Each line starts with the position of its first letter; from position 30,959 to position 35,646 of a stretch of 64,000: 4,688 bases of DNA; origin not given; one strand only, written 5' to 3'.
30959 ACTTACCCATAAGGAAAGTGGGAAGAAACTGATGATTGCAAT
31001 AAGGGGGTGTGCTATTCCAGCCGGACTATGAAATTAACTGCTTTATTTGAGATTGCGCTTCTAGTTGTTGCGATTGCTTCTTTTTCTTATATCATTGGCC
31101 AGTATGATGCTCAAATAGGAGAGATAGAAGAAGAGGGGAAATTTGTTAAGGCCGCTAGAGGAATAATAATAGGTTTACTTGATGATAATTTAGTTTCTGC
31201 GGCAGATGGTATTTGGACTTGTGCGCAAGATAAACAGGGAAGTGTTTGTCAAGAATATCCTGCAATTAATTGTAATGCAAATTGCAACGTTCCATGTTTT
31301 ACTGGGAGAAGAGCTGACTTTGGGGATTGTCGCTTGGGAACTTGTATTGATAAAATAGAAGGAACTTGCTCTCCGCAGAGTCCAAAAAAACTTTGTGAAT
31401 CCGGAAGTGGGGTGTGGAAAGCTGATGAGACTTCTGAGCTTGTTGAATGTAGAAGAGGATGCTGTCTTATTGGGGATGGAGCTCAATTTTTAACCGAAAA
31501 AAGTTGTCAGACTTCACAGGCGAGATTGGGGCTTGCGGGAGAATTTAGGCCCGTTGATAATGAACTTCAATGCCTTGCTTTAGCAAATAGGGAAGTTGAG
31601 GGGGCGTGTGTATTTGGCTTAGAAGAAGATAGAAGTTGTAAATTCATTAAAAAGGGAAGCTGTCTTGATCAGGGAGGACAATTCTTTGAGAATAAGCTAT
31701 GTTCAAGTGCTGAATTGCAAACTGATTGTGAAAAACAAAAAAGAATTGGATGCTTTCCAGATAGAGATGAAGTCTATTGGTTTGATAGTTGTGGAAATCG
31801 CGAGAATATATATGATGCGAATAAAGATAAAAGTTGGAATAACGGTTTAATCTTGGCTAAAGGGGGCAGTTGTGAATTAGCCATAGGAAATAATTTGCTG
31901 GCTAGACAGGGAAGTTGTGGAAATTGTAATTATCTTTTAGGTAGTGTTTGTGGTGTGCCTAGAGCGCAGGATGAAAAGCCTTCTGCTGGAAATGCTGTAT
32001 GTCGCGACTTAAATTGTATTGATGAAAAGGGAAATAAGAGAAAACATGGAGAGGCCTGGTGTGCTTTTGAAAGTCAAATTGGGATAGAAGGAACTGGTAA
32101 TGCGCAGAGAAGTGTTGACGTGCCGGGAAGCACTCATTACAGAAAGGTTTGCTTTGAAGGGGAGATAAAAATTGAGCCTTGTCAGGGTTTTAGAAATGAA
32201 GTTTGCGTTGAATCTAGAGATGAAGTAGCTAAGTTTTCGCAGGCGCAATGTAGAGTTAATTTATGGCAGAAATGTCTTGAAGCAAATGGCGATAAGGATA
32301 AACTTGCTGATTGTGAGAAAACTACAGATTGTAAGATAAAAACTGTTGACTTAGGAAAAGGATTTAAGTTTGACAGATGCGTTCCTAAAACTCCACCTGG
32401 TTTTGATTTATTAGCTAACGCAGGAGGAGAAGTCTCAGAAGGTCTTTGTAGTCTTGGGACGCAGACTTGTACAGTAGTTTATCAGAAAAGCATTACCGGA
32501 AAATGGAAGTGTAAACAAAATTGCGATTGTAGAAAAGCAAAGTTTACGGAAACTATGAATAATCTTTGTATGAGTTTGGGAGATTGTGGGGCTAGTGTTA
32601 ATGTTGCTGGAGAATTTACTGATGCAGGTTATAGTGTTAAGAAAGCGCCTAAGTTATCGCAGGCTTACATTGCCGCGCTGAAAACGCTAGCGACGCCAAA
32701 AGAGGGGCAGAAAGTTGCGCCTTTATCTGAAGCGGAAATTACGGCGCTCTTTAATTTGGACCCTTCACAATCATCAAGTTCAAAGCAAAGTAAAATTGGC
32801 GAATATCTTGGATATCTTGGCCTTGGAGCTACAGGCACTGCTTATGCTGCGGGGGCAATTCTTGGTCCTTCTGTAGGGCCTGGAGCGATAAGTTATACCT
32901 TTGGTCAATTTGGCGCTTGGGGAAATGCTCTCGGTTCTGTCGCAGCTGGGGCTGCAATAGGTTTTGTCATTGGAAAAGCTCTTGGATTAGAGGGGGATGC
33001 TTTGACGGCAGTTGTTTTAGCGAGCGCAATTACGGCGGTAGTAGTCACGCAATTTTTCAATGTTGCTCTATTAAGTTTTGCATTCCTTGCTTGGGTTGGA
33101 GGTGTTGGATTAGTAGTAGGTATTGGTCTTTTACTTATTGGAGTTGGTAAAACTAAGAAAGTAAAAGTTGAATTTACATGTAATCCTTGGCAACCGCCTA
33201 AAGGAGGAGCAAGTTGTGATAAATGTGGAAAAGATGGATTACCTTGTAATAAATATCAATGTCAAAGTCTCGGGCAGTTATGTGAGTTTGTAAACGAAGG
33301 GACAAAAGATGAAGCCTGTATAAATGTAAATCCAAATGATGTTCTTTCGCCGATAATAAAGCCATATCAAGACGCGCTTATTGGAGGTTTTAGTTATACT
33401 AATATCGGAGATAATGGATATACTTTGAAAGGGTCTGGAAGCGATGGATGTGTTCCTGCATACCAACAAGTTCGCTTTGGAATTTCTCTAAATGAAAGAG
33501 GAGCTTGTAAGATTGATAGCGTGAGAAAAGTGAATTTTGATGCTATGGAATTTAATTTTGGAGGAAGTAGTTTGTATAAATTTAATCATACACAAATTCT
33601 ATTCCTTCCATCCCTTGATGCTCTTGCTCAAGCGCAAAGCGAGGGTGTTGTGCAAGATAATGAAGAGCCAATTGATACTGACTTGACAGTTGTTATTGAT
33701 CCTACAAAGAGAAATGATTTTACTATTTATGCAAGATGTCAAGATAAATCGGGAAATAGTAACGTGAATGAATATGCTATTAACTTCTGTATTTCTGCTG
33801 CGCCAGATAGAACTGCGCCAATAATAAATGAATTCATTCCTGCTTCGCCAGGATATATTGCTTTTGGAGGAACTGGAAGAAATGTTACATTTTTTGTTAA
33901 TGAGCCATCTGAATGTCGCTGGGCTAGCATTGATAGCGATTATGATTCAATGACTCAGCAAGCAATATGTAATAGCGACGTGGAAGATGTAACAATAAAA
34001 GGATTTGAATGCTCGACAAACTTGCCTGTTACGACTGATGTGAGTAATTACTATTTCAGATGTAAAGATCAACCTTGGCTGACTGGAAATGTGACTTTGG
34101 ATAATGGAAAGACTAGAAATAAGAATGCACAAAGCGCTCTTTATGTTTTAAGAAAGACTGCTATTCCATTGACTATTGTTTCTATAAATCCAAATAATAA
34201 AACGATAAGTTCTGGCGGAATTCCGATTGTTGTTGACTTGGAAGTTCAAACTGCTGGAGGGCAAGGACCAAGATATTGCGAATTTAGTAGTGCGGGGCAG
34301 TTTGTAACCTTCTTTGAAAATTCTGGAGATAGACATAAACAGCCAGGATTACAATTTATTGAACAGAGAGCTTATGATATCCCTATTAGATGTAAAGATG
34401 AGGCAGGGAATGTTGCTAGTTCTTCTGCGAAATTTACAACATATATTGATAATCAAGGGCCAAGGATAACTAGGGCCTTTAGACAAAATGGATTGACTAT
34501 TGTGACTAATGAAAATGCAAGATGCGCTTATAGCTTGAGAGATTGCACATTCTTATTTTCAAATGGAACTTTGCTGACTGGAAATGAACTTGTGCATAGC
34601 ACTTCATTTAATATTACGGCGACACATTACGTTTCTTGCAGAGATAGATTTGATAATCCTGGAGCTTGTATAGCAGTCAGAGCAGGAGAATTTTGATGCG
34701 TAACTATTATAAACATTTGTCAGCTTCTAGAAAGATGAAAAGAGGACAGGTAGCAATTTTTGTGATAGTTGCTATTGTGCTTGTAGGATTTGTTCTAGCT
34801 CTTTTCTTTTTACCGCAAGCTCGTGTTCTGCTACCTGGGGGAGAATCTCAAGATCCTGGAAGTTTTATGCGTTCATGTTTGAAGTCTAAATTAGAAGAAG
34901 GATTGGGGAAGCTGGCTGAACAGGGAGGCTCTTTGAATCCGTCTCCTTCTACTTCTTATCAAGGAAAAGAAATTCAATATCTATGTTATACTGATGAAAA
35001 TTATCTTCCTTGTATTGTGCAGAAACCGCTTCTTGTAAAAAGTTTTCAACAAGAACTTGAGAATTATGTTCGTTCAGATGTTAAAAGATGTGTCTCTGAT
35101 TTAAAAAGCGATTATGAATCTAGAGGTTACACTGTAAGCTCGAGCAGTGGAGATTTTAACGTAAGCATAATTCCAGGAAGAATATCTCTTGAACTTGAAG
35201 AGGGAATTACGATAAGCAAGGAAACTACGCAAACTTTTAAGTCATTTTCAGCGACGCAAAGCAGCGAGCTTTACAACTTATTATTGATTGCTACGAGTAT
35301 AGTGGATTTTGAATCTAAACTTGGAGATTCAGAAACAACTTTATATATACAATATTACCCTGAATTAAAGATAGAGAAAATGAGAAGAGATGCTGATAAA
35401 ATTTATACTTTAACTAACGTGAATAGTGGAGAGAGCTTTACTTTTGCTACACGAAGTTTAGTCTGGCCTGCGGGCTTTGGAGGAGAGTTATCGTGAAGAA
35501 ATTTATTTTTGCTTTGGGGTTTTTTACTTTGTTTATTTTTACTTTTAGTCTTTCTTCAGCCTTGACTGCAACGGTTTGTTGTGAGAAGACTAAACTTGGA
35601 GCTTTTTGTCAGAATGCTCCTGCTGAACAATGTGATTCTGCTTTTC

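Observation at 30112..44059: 14-kb surface-apparatus island: duplicated pilin-like-plus-giant-Cys-rich-protein modules, three lipobox proteins and a four-gene pilin-like operon, bracketed by RHH and wHTH regulators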

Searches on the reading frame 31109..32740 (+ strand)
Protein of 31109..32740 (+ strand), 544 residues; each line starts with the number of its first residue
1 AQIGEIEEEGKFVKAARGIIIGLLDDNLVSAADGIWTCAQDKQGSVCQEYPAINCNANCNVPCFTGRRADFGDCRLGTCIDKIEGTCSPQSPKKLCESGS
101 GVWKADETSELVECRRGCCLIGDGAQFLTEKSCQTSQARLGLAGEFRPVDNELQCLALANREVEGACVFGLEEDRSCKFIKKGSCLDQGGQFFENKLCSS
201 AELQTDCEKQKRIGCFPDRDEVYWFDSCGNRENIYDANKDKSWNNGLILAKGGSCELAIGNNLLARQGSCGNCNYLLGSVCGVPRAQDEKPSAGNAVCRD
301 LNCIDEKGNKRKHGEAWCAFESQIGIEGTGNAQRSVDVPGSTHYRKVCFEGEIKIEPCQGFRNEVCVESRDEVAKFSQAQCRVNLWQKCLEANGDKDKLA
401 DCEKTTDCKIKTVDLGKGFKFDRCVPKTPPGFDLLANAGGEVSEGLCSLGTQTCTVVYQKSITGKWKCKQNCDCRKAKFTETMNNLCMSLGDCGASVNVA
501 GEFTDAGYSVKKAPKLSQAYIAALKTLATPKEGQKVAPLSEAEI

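Call 47: predict_structure(alignment_id=A2)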
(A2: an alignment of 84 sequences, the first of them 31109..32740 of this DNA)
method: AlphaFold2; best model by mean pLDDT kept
length: 544 residues; sequences in the alignment: 84
mean_pLDDT: 92.4   pTM: 0.69
mean pLDDT of the five models: 92.4, 91.1, 89.5, 89.4, 88.8
residues with pLDDT >= 90: 466; 70-90: 57; 50-70: 11; < 50: 10
segments of 3 or more residues with pLDDT < 50: 1-5, 27-31
pLDDT, mean of each block of 10 residues (from residue 1): 49 79 55 83 95 95 94 96 96 96 95 96 91 95 93 83 89 89 93 97 95 95 98 97 95 93 94 95 94 94 95 97 97 97 97 96 96 95 97 97 98 96 98 83 90 95 94 95 97 95 91 95 98 95 92
secondary structure, 60 per line:
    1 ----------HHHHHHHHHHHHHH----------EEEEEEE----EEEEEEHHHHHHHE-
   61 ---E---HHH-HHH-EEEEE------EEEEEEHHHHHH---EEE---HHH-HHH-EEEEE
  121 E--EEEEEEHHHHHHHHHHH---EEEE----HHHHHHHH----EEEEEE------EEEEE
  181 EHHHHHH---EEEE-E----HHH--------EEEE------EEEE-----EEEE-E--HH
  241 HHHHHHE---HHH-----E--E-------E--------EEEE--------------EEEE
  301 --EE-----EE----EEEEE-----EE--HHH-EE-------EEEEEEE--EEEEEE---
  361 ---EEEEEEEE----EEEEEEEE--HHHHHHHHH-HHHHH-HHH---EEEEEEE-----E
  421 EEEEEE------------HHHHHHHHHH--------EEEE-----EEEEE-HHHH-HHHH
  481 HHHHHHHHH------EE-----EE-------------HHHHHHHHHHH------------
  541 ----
elements in order: H11-24 E35-41 E46-51 H52-58 E76-80 E87-92 H93-98 E102-104 E116-121 E124-129 H130-140 E144-147 H152-159 E164-169 E176-181 H182-187 E191-194 E212-215 E222-225 E231-234 H239-246 E279-282 E297-300 E316-320 E343-349 E352-357 E364-371 E376-383 H386-394 H396-400 E408-414 E420-426 H439-448 E457-460 E466-470 H472-475 H477-489 H518-528

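Call 49: fold_search(model_id=the predicted structure, library=pdb)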
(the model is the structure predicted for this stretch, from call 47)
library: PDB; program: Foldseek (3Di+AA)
matches with E <= 10: 125; with E <= 0.001: 0
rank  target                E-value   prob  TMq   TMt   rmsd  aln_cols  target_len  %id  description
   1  1k9a_A                4.9e-01  0.06  0.07  0.08  18.0       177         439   16  Crystal structure analysis of full-length carboxyl-terminal Src kinase at 2.5 A resolution (released 2002-03-20)
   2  1k9a_E                8.0e-01  0.02  0.07  0.08  26.2       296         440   10  Crystal structure analysis of full-length carboxyl-terminal Src kinase at 2.5 A resolution (released 2002-03-20)
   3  3m7p                  9.4e-01  0.04  0.08  0.13  23.2       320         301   11  Fibronectin fragment (released 2010-06-23)
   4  2re3_A                1.1e+00  0.04  0.06  0.12  14.1       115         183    9  CRYSTAL STRUCTURE OF a DUF1285 family protein (SPO_0140) FROM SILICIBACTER POMEROYI DSS-3 AT 2.50 A RESOLUTION (released 2007-10-09)
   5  1k9a_B                1.2e+00  0.02  0.07  0.08  26.1       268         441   11  Crystal structure analysis of full-length carboxyl-terminal Src kinase at 2.5 A resolution (released 2002-03-20)
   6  6ixy_A                1.5e+00  0.02  0.05  0.06  21.3       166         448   11  X-ray structure of major pilin from C. perfringens SM101 (released 2019-08-14)
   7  7kdd_A                1.5e+00  0.01  0.06  0.06  23.1       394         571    6  HCMV postfusion gB in complex with SM5-1 Fab (released 2021-03-17)
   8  7ly0_A                1.8e+00  0.03  0.06  0.16  13.6        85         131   14  SARS-CoV-2 S/S2M11/S2M28 Local Refinement (released 2021-04-14)
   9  5aad                  1.8e+00  0.02  0.06  0.11  21.0       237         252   11  Aurora A kinase bound to an imidazopyridine inhibitor (7a) (released 2015-09-02)
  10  1jva_B                1.8e+00  0.01  0.06  0.07  21.9       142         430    7  CRYSTAL STRUCTURE OF THE VMA1-DERIVED ENDONUCLEASE BEARING THE N AND C EXTEIN PROPEPTIDES (released 2002-08-29)
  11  3ett_A                1.8e+00  0.01  0.07  0.07  20.0       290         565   10  Crystal structure of a bacterial arylsulfate sulfotransferase catalytic intermediate with 4-nitrophenol bound in the a (released 2008-11-25)
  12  3uk9_A                1.9e+00  0.05  0.06  0.11  13.0       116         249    9  Galactose-specific lectin from Dolichos lablab (released 2012-11-14)
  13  4ceg                  1.9e+00  0.04  0.06  0.10  20.6       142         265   15  Crystal structure of Aurora A 122-403 C290A, C393A bound to ADP (released 2015-01-28)
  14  8tl6_A                2.1e+00  0.01  0.09  0.07  21.6       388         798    9  Cryo-EM structure of DDB1deltaB-DDA1-DCAF5 (released 2024-04-03)
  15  2p6y                  2.3e+00  0.03  0.05  0.16  13.7       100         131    8  X-ray structure of the protein Q9KM02_VIBCH from Vibrio cholerae at the resolution 1.63 A. Northeast Structural Genomics (released 2007-06-05)
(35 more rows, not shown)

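Call 52: fold_search(model_id=the predicted structure, library=viral)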
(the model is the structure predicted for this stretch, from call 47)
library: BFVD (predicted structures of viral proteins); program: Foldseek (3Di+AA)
matches with E <= 10: 220; with E <= 0.001: 0
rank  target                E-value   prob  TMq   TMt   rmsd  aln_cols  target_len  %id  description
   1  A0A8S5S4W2            6.9e-03  0.08  0.08  0.07  24.3       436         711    9  Tail protein [Myoviridae sp. cthAo37]
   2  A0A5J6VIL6            2.6e-02  0.06  0.08  0.09  28.6       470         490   11  Uncharacterized protein [Megaviridae environmental sample]
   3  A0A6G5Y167            5.9e-02  0.04  0.09  0.09  44.0       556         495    8  (no name in the UniProt tables at hand)
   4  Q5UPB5                6.2e-02  0.08  0.10  0.11  31.6       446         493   11  Putative BTB/POZ domain-containing protein L35 [Acanthamoeba polyphaga mimivirus]
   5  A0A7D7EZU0            1.4e-01  0.09  0.06  0.12  18.8       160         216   10  (no name in the UniProt tables at hand)
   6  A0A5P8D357            1.6e-01  0.08  0.06  0.12  20.4       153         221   13  (no name in the UniProt tables at hand)
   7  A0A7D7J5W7            2.1e-01  0.04  0.08  0.09  23.9       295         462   11  Uncharacterized protein [Vibrio phage phiV141]
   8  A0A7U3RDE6            3.2e-01  0.06  0.06  0.13  22.7       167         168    9  (no name in the UniProt tables at hand)
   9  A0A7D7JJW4            5.3e-01  0.07  0.07  0.11  26.1       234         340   10  (no name in the UniProt tables at hand)
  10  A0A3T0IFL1            5.6e-01  0.07  0.05  0.11  18.5       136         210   12  (no name in the UniProt tables at hand)
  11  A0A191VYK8            5.6e-01  0.04  0.06  0.09  22.9       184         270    9  Single-stranded DNA-binding protein [Roseobacter phage RD-1410W1-01]
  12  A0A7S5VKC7            5.6e-01  0.03  0.06  0.09  21.1       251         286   10  (no name in the UniProt tables at hand)
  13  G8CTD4                6.6e-01  0.06  0.06  0.15  15.9        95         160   13  (no name in the UniProt tables at hand)
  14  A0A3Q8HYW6            7.4e-01  0.03  0.09  0.15  19.2       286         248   11  (no name in the UniProt tables at hand)
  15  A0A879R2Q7            8.3e-01  0.06  0.06  0.13  18.8       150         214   10  DUF4376 domain-containing protein [Synechococcus phage S-SRM01]
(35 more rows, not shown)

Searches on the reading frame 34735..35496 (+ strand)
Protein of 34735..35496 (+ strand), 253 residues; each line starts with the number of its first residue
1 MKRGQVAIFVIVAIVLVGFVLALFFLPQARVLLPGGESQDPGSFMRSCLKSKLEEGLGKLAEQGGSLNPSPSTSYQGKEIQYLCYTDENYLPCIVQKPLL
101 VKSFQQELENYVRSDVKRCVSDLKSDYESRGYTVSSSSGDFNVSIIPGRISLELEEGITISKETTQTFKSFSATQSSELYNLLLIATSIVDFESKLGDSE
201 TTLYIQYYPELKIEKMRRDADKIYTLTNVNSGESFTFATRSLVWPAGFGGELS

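Call 6: search_protein_families(library=pfam, max_evalue=0.1, proteins=[window:34735-35496:+])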
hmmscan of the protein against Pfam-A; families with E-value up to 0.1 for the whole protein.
window:34735-35496:+ (253 aa): 0 families

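Call 13: search_protein_families(library=ncbifam, max_evalue=0.1, proteins=[window:34735-35496:+])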
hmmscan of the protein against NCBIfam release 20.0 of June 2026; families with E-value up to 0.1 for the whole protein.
window:34735-35496:+ (253 aa): 0 families

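Call 86: search_protein_families(library=phrogs, max_evalue=0.01, proteins=[window:34735-35496:+])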
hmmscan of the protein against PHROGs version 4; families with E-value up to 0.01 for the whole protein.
window:34735-35496:+ (253 aa): 0 families

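Call 87: search_protein_families(library=padloc, max_evalue=0.01, proteins=[window:34735-35496:+])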
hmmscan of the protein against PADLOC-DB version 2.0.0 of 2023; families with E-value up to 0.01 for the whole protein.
window:34735-35496:+ (253 aa): 1 family
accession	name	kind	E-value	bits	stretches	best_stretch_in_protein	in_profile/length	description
PDLC03450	REase_II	-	0.0093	13.7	0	50-155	89-191/197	Type II restriction enzyme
